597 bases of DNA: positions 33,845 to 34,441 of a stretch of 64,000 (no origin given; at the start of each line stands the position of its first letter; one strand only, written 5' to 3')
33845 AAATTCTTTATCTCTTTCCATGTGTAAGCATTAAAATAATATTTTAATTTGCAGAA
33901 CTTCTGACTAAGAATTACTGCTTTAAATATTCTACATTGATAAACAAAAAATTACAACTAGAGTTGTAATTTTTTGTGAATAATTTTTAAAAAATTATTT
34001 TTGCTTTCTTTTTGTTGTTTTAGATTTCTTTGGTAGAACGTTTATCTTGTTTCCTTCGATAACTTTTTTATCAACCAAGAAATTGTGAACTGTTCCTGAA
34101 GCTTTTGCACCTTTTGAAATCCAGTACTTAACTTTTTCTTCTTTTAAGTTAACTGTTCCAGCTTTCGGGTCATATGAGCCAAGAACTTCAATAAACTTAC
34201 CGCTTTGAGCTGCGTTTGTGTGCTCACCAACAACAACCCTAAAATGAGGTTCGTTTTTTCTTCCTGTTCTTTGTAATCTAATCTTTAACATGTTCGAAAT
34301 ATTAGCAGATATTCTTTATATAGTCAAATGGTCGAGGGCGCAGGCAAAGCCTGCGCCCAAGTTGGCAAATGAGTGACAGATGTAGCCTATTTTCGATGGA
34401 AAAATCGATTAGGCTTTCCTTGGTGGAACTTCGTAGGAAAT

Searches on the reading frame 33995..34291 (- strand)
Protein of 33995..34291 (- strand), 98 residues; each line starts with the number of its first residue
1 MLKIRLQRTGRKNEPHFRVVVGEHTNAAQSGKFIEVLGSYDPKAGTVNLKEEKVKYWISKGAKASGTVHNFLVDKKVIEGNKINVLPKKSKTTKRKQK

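Call 10: find_related_loci(query=window:33995-34291:-, collection=genome_contigs, flank=4000)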
Query window:33995-34291:- (98 aa) in genome_contigs; peptide patterns used: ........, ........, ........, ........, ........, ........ (x = any residue, [..] = any of these).
210 stretches matched a pattern; 32 encode a relative of the query (tblastn E <= 1e-3); 31 distinct loci.
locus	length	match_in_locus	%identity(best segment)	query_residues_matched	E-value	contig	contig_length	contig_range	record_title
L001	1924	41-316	83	1-92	3e-52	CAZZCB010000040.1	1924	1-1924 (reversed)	MAG TPA_asm: uncultured Candidatus Saccharibacteria bacterium isolate SRP329715_co2_21 genome assembly, contig: NODE_117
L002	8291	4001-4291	79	1-97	5e-51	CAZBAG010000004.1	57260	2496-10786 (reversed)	MAG TPA_asm: uncultured Candidatus Saccharibacteria bacterium isolate SRP219642_co5_575 genome assembly, contig: NODE_67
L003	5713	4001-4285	81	1-95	1e-49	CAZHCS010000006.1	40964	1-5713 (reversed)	MAG TPA_asm: uncultured Candidatus Saccharibacteria bacterium isolate SRP300315_co1_142 genome assembly, contig: NODE_49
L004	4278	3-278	80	6-97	4e-47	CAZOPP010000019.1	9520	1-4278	MAG TPA_asm: uncultured Candidatus Saccharibacteria bacterium isolate SRP329715_co2_76 genome assembly, contig: NODE_128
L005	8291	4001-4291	72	1-97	2e-46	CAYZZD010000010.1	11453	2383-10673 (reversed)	MAG TPA_asm: uncultured Candidatus Saccharibacteria bacterium isolate SRP135725_co1_105 genome assembly, contig: NODE_78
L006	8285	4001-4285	69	1-95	1e-44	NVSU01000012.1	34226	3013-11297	MAG: Candidatus Wolfebacteria bacterium isolate NORP133 Contig_source1383C_2683, whole genome shotgun sequence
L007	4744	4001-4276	80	1-92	2e-44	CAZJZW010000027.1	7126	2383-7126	MAG TPA_asm: uncultured Candidatus Saccharibacteria bacterium isolate SRP219642_co7_382 genome assembly, contig: NODE_16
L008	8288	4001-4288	63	1-96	3e-40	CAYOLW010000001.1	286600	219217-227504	MAG TPA_asm: uncultured Candidatus Saccharibacteria bacterium isolate SRP286056_co2_557 genome assembly, contig: NODE_20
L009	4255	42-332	62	1-98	1e-39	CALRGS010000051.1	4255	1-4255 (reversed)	MAG: Candidatus Nomurabacteria bacterium isolate Baikal-1350m-133 genome assembly, contig: Baikal-1350m-c67356, whole ge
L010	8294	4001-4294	61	1-98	2e-39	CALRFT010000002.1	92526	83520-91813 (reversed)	MAG: Parcubacteria group bacterium isolate MiE-14oct19-109 genome assembly, contig: MiE-14oct19-C200, whole genome shotg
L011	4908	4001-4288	69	1-96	2e-39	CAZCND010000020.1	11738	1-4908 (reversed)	MAG TPA_asm: uncultured Candidatus Saccharibacteria bacterium isolate SRP192927_co3_354 genome assembly, contig: NODE_13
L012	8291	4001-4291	64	1-97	3e-38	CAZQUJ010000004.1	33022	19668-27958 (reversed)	MAG TPA_asm: uncultured Candidatus Saccharibacteria bacterium isolate SRP192927_co3_271 genome assembly, contig: NODE_25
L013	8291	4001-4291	62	1-98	7e-38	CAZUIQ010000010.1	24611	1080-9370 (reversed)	MAG TPA_asm: uncultured Candidatus Saccharibacteria bacterium isolate SRP285395_co1_163 genome assembly, contig: NODE_30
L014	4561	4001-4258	64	1-86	6e-37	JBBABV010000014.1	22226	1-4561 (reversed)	MAG: Candidatus Paceibacterota bacterium isolate SO_2017_LW1_31 NODE_1751_length_22226_cov_4.187158_LW64-88_2017, whole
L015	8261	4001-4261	64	1-87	1e-36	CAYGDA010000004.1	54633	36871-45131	MAG TPA_asm: uncultured Candidatus Saccharibacteria bacterium isolate ERP113451_co1_287 genome assembly, contig: NODE_45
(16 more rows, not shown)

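Call 35: find_homologous_proteins(query=window:33998-34291:-, max_evalue=1e-25)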
Query window:33998-34291:- (98 aa): 946 proteins with E <= 1e-25 among 1433 candidates; the best 120 are listed.
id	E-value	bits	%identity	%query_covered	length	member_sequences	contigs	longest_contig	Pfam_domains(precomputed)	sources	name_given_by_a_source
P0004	7.5e-57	207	100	100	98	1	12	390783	PF00886.25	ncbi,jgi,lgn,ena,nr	ncbi:MAG: small subunit ribosomal protein [Patescibacteria group bacterium]|jgi:small subunit riboso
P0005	1.2e-54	200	96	100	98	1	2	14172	PF00886.25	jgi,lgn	jgi:small subunit ribosomal protein S16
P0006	5.1e-49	182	86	99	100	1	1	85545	PF00886.25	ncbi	ncbi:MAG: 30S ribosomal protein S16 [Candidatus Paceibacterota bacterium]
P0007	1.5e-48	180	85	99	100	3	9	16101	PF00886.25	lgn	-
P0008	1.9e-48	180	85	99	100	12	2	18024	PF00886.25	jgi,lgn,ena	-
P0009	2.5e-48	180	85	99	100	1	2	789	PF00886.25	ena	-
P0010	2.7e-48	179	84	99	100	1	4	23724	PF00886.25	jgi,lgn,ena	-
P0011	5.1e-48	179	82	99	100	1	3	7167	PF00886.25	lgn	-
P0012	5.5e-47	175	79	99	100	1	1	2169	PF00886.25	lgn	-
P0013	1.4e-46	174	81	99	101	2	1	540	PF00886.25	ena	-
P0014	1.4e-46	174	80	99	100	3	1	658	PF00886.25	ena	-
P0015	2.5e-46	173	82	99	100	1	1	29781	PF00886.25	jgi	-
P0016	1.4e-45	171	76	100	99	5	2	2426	PF00886.25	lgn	-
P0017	2.4e-45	170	76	99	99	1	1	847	PF00886.25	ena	-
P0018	3.6e-45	169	81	99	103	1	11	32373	PF00886.25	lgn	-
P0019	5.8e-45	169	82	89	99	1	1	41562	PF00886.25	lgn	-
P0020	7.2e-45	169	81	99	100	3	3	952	PF00886.25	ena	-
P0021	1.3e-44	168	75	99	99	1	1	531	PF00886.25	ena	-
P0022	3.2e-44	166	76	99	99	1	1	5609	PF00886.25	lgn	-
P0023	4.0e-44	166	79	99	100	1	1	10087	PF00886.25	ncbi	-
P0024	4.4e-44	166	77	99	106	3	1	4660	PF00886.25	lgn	-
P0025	9.8e-44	165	76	98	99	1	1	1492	PF00886.25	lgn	-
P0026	1.3e-43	165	76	96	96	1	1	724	PF00886.25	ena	-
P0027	2.5e-43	164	77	98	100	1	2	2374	PF00886.25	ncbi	-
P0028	2.6e-43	164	81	97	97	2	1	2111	PF00886.25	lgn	-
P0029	4.8e-43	163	76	100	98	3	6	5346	PF00886.25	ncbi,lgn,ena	-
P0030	6.8e-43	162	73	96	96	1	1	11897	PF00886.25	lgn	-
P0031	7.2e-43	162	74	96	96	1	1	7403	PF00886.25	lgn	-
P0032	8.7e-43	162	73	99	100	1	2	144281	PF00886.25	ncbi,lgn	-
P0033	1.8e-42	161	78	99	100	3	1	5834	PF00886.25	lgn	-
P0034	2.1e-42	161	79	96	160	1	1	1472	PF00886.25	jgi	jgi:small subunit ribosomal protein S16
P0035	2.7e-42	160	74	99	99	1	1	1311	PF00886.25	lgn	-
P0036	2.8e-42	160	74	100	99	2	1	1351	PF00886.25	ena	-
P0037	3.3e-42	160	73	99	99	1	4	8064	PF00886.25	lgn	-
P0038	5.6e-42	159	78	96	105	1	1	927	PF00886.25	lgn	-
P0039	8.1e-42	159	73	99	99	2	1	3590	PF00886.25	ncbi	-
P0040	1.5e-41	158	79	96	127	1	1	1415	PF00886.25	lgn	-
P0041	1.8e-41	158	79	96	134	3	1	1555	PF00886.25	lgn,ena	-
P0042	2.0e-41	158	72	99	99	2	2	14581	PF00886.25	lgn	-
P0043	2.0e-41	158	74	100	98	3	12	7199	PF00886.25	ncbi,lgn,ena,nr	ncbi:MAG: small subunit ribosomal protein [Patescibacteria group bacterium]|nr:small subunit ribosom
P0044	2.1e-41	157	71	99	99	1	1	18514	PF00886.25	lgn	-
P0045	2.9e-41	157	73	100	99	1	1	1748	PF00886.25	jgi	jgi:small subunit ribosomal protein S16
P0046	3.1e-41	157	74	99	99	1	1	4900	PF00886.25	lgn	-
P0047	3.4e-41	157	70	98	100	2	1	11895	PF00886.25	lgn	-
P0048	6.6e-41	156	75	98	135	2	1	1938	PF00886.25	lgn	-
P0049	7.7e-41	156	70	99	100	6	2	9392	PF00886.25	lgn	-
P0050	1.5e-40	155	71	96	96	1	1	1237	PF00886.25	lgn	-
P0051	1.8e-40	154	72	99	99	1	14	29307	PF00886.25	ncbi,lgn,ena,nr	ncbi:MAG: 30S ribosomal protein S16 [Bacteroidetes bacterium]|nr:30S ribosomal protein S16 [Bacteroi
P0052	1.9e-40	154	71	99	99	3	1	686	PF00886.25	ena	-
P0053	6.4e-40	153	72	99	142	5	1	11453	PF00886.25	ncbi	-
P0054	1.4e-38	148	68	99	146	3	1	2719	PF00886.25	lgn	-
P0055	2.9e-38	147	67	99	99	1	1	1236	PF00886.25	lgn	-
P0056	3.3e-37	144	69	97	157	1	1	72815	PF00886.25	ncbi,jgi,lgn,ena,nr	ncbi:30S ribosomal protein S16 [Candidatus Wolfebacteria bacterium]|nr:MAG: 30S ribosomal protein S1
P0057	1.9e-36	142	68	99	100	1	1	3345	PF00886.25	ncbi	-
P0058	2.3e-36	141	69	100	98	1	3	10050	PF00886.25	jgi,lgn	-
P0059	4.1e-36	141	66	89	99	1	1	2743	PF00886.25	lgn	-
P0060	7.2e-36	140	66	99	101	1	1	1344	PF00886.25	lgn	-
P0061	8.4e-36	140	68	100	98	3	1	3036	PF00886.25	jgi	jgi:small subunit ribosomal protein S16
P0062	9.2e-36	139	67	97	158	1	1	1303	PF00886.25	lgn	-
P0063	9.3e-36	139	65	99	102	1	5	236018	PF00886.25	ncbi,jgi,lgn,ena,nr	ncbi:MAG TPA: 30S ribosomal protein S16 [Candidatus Paceibacterota bacterium]|nr:30S ribosomal prote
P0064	1.2e-35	139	65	99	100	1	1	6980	PF00886.25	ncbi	-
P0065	1.8e-35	138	66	89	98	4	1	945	PF00886.25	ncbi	-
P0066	1.9e-35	138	66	89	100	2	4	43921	PF00886.25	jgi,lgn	jgi:small subunit ribosomal protein S16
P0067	2.1e-35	138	68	99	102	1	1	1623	PF00886.25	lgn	-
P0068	2.2e-35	138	66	99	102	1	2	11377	PF00886.25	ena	-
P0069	3.1e-35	138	70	98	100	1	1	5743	PF00886.25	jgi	jgi:small subunit ribosomal protein S16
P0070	3.1e-35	138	66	89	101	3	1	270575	PF00886.25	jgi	jgi:small subunit ribosomal protein S16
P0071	4.1e-35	137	65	99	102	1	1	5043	PF00886.25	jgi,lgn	jgi:small subunit ribosomal protein S16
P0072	4.4e-35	137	65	88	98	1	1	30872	PF00886.25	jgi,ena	jgi:small subunit ribosomal protein S16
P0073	4.8e-35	137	65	99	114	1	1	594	PF00886.25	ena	-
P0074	5.2e-35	137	66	99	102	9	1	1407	PF00886.25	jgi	jgi:small subunit ribosomal protein S16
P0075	5.9e-35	137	67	99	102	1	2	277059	PF00886.25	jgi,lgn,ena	-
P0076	7.0e-35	137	65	99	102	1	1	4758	PF00886.25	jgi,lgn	jgi:small subunit ribosomal protein S16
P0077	7.4e-35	137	65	99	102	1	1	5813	PF00886.25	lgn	-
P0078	7.8e-35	136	67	99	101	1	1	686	PF00886.25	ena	-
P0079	8.6e-35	136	66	99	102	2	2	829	PF00886.25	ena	-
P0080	9.5e-35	136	66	88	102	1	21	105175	PF00886.25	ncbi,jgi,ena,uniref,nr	ncbi:30S ribosomal protein S16 [Candidatus Nomurabacteria bacterium RIFCSPHIGHO2_02_FULL_37_13]|unir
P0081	1.1e-34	136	65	98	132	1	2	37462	PF00886.25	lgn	-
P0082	1.1e-34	136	65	99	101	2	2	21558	PF00886.25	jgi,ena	-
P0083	1.3e-34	136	67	99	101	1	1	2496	PF00886.25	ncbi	-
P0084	1.3e-34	136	68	100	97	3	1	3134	PF00886.25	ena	-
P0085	1.3e-34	136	66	98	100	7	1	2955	PF00886.25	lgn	-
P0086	1.6e-34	135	64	88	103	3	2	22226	PF00886.25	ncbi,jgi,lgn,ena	ncbi:MAG: 30S ribosomal protein S16 [Candidatus Paceibacterota bacterium]|jgi:small subunit ribosoma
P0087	1.6e-34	135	65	99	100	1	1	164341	PF00886.25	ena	-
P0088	1.7e-34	135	64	99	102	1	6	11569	PF00886.25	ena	-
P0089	2.6e-34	135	66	99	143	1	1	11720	PF00886.25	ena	-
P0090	3.0e-34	135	68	98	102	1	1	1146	PF00886.25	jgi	jgi:small subunit ribosomal protein S16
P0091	3.0e-34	135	67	100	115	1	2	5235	PF00886.25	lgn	-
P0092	3.4e-34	134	65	99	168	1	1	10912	PF00886.25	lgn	-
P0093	3.4e-34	134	65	99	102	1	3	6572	PF00886.25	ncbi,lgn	-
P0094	3.4e-34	134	65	88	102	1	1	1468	PF00886.25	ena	-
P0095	3.7e-34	134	65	100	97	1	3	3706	PF00886.25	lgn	-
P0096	4.1e-34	134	65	88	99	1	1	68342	PF00886.25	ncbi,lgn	-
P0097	4.4e-34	134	63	99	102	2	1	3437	PF00886.25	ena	-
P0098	4.6e-34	134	63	99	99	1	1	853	PF00886.25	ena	-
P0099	4.9e-34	134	65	94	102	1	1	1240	PF00886.25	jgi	jgi:small subunit ribosomal protein S16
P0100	5.1e-34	134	64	99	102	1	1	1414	PF00886.25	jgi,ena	-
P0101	5.2e-34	134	66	99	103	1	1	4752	PF00886.25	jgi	jgi:small subunit ribosomal protein S16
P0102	5.7e-34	134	68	98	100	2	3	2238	PF00886.25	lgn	-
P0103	5.8e-34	134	63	89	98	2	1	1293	PF00886.25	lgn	-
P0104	6.4e-34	134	64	99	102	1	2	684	PF00886.25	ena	-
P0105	6.9e-34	133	64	99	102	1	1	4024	PF00886.25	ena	-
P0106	7.2e-34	133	65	98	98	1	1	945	PF00886.25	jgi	jgi:small subunit ribosomal protein S16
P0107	7.7e-34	133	64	99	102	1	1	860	PF00886.25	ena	-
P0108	8.5e-34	133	64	89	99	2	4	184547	PF00886.25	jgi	-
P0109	9.1e-34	133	64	99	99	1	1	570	PF00886.25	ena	-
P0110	1.0e-33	133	67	99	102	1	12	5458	PF00886.25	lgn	-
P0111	1.0e-33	133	64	100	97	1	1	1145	PF00886.25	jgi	jgi:small subunit ribosomal protein S16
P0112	1.2e-33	133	67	99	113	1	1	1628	PF00886.25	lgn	-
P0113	1.2e-33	133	63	100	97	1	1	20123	PF00886.25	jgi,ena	-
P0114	1.3e-33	133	64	99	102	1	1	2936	PF00886.25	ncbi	-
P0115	1.5e-33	132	64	88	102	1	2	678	PF00886.25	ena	-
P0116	1.5e-33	132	61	87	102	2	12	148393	PF00886.25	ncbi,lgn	ncbi:MAG: 30S ribosomal protein S16 [Minisyncoccia bacterium]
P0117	1.7e-33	132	65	96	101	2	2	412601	PF00886.25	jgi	jgi:small subunit ribosomal protein S16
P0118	1.7e-33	132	68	96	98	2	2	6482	PF00886.25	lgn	-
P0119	1.8e-33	132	62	99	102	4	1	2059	PF00886.25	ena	-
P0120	1.8e-33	132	66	96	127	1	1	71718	PF00886.25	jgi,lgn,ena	-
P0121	1.9e-33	132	62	100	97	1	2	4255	PF00886.25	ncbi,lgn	-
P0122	2.0e-33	132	64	98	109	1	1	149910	PF00886.25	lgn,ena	-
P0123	2.0e-33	132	64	100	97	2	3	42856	PF00886.25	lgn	-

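Call 36: find_encoding_contigs(protein=P0006, flank=1500, max_places=2)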
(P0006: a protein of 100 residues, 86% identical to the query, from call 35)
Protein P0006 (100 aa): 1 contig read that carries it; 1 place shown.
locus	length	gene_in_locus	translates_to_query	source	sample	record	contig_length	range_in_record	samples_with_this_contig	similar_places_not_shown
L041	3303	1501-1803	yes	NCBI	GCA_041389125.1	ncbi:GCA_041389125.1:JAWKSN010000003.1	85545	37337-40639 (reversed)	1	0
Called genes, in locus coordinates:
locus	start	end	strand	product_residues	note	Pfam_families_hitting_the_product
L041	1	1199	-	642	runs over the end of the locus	PF08206:OB_RNB, PF17849:OB_Dis3, PF17876:CSD2, PF00773:RNB, PF00575:S1 (weak)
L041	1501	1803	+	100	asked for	PF00886:Ribosomal_S16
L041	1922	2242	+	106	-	PF13083:KH_KhpA-B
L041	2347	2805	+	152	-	PF00293:NUDIX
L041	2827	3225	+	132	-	PF01746:tRNA_m1G_MT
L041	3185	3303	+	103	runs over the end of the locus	PF01746:tRNA_m1G_MT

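Call 37: find_encoding_contigs(protein=P0007, flank=1500, max_places=3)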
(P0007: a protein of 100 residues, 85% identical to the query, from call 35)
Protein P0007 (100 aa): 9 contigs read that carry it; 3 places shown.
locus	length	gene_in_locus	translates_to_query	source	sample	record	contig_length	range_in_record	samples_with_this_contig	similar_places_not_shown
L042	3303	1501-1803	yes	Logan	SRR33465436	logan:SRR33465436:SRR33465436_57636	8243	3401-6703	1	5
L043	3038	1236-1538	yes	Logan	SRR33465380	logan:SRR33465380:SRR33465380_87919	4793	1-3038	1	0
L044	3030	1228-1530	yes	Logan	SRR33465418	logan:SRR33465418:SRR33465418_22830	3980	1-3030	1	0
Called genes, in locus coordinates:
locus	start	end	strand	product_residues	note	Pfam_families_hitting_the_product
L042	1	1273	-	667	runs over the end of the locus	PF08206:OB_RNB (weak), PF17849:OB_Dis3, PF17876:CSD2, PF00773:RNB, PF00575:S1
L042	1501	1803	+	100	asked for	PF00886:Ribosomal_S16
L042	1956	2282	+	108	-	PF13083:KH_KhpA-B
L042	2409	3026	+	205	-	-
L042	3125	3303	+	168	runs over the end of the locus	PF00293:NUDIX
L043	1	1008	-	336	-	?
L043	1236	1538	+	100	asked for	PF00886:Ribosomal_S16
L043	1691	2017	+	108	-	PF13083:KH_KhpA-B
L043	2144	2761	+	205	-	-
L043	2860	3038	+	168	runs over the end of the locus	PF00293:NUDIX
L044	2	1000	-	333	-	?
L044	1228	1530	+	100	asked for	PF00886:Ribosomal_S16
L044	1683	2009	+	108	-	PF13083:KH_KhpA-B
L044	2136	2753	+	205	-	-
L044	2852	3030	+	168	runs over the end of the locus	PF00293:NUDIX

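Call 38: find_encoding_contigs(protein=P0008, flank=1500, max_places=2)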
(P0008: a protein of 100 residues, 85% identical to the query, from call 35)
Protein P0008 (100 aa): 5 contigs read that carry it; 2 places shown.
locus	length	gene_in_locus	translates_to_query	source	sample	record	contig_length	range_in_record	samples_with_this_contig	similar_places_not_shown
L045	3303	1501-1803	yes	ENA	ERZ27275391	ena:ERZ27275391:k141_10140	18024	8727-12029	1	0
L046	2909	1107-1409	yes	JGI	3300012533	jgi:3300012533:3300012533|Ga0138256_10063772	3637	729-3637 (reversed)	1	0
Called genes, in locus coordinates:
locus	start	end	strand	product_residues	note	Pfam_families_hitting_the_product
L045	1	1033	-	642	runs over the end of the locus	PF08206:OB_RNB (weak), PF17849:OB_Dis3, PF17876:CSD2, PF00773:RNB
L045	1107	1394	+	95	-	-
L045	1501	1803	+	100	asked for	PF00886:Ribosomal_S16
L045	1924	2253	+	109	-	PF13083:KH_KhpA-B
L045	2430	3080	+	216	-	-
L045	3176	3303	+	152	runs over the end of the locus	PF00293:NUDIX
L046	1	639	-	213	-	?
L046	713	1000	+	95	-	-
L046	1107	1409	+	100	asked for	PF00886:Ribosomal_S16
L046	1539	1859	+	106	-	PF13083:KH_KhpA-B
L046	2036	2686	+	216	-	-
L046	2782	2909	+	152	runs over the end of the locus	PF00293:NUDIX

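Call 39: find_encoding_contigs(protein=P0010, flank=1500, max_places=2)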
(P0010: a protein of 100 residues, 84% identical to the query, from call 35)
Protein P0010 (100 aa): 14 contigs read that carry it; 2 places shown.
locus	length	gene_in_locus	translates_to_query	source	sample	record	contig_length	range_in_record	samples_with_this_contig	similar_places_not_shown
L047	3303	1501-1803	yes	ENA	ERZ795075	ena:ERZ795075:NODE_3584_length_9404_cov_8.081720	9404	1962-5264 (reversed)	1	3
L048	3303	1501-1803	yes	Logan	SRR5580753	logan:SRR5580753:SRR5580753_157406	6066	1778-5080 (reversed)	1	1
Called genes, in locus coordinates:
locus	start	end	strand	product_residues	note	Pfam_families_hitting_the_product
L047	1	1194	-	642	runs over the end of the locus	PF08206:OB_RNB (weak), PF17849:OB_Dis3, PF17876:CSD2, PF00773:RNB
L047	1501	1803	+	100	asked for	PF00886:Ribosomal_S16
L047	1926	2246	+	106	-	PF13083:KH_KhpA-B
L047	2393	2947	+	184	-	-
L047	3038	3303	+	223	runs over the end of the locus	PF01746:tRNA_m1G_MT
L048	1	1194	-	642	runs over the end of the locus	PF08206:OB_RNB (weak), PF17849:OB_Dis3, PF17876:CSD2, PF00773:RNB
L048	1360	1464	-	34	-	-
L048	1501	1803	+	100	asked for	PF00886:Ribosomal_S16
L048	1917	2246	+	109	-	PF13083:KH_KhpA-B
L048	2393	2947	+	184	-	-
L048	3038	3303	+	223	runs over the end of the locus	PF01746:tRNA_m1G_MT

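Call 63: find_encoding_contigs(protein=P0015, flank=1200, max_places=1)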
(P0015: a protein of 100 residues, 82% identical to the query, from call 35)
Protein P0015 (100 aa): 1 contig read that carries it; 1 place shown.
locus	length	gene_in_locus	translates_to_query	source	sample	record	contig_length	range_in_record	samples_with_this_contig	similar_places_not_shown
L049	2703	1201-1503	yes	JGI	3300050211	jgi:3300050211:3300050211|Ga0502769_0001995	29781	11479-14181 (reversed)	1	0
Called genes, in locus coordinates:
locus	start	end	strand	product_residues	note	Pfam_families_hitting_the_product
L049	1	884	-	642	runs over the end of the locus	PF08206:OB_RNB (weak), PF17849:OB_Dis3, PF17876:CSD2, PF00773:RNB, PF00575:S1 (weak)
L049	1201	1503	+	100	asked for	PF00886:Ribosomal_S16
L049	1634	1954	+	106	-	PF13083:KH_KhpA-B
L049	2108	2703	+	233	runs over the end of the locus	PF01746:tRNA_m1G_MT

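Call 64: find_encoding_contigs(protein=P0018, flank=1200, max_places=1)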
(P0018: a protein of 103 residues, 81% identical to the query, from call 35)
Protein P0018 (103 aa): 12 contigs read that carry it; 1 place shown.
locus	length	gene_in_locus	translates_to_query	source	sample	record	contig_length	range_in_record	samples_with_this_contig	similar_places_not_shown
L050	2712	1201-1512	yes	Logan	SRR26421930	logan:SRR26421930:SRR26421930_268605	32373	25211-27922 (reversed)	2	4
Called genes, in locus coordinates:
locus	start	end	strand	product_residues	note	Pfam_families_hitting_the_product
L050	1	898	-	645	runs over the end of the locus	PF08206:OB_RNB (faint), PF17849:OB_Dis3, PF17876:CSD2, PF00773:RNB, PF00575:S1 (weak)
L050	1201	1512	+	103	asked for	PF00886:Ribosomal_S16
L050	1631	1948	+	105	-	PF13083:KH_KhpA-B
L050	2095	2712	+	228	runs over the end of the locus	PF01746:tRNA_m1G_MT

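Call 65: find_encoding_contigs(protein=P0019, flank=1200, max_places=1)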
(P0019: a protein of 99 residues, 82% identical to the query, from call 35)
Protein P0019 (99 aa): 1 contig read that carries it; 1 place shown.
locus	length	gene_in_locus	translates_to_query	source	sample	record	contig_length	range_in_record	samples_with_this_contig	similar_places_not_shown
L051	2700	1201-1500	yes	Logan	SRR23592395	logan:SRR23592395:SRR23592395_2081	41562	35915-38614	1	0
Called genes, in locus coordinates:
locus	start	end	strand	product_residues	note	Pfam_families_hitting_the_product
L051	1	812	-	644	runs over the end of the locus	PF08206:OB_RNB, PF17849:OB_Dis3, PF17876:CSD2, PF00773:RNB, PF00575:S1 (weak)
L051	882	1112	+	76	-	-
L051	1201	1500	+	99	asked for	PF00886:Ribosomal_S16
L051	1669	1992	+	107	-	PF13083:KH_KhpA-B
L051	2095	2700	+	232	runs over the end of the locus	-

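Call 66: find_encoding_contigs(protein=P0032, flank=1200, max_places=1)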
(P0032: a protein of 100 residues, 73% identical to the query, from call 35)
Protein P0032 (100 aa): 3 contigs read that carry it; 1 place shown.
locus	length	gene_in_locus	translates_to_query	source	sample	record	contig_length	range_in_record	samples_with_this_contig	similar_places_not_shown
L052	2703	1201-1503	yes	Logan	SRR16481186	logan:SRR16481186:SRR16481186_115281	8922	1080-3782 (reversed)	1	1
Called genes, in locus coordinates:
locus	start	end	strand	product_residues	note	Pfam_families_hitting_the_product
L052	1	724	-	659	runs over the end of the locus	PF17849:OB_Dis3, PF17876:CSD2, PF00773:RNB, PF00575:S1 (weak)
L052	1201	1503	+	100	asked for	PF00886:Ribosomal_S16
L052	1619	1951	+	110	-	PF13083:KH_KhpA-B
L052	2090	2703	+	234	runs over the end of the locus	-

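Call 78: find_encoding_contigs(protein=P0023, flank=1200, max_places=1)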
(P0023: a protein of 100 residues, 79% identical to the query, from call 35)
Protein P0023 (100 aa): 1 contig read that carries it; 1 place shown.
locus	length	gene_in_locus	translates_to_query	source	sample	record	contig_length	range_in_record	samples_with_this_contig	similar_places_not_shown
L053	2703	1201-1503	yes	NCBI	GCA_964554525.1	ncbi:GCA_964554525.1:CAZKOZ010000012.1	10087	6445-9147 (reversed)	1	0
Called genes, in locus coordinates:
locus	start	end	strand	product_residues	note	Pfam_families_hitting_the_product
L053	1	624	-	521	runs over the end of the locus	?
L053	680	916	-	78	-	-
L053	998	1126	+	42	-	-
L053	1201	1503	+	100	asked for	PF00886:Ribosomal_S16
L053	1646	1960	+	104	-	PF13083:KH_KhpA-B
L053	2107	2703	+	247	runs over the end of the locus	PF01746:tRNA_m1G_MT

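Call 79: find_encoding_contigs(protein=P0030, flank=1200, max_places=1)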
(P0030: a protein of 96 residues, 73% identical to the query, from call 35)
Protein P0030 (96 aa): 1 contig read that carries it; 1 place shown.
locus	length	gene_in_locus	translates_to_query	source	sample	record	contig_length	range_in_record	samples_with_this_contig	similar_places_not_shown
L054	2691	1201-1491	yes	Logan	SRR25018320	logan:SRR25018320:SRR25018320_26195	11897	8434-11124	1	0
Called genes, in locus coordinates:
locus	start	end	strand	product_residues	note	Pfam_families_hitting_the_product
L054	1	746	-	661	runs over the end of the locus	PF08206:OB_RNB (faint), PF17849:OB_Dis3, PF17876:CSD2, PF00773:RNB, PF00575:S1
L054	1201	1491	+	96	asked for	PF00886:Ribosomal_S16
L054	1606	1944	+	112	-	PF13083:KH_KhpA-B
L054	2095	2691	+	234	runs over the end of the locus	-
